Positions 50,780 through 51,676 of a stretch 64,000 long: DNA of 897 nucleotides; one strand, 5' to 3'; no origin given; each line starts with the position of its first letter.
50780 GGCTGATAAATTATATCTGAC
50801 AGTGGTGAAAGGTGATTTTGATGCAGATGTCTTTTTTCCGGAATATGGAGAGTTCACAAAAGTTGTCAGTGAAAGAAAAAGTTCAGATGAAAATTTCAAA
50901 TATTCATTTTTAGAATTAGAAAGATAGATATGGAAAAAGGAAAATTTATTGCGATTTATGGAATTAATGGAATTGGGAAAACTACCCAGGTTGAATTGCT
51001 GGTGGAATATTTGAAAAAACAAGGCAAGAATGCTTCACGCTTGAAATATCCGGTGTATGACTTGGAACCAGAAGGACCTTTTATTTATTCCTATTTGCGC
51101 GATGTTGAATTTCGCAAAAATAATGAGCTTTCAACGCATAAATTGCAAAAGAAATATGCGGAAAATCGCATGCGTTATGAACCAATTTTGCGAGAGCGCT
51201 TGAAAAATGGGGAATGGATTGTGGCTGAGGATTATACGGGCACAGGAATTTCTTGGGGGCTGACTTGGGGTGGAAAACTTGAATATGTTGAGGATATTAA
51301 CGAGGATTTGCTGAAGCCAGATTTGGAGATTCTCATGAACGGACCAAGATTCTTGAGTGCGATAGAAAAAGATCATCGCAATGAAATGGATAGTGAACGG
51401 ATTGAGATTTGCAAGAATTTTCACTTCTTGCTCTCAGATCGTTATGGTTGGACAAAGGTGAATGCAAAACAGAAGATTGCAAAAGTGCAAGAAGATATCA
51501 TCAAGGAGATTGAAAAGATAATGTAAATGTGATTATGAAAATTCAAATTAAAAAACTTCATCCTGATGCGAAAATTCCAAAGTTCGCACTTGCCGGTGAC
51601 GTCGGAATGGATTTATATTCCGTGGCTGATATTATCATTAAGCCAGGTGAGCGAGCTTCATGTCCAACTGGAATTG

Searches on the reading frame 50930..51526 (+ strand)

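Call 67: search_protein_families(library=pfam, proteins=[window:50930-51526:+], max_evalue=0.00001)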
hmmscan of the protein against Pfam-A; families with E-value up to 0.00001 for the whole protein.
window:50930-51526:+ (198 aa): 1 family
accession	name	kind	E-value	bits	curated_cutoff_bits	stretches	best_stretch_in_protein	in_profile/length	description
PF02223.23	Thymidylate_kin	-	4e-13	49.9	27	1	11-190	3-185/185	Thymidylate kinase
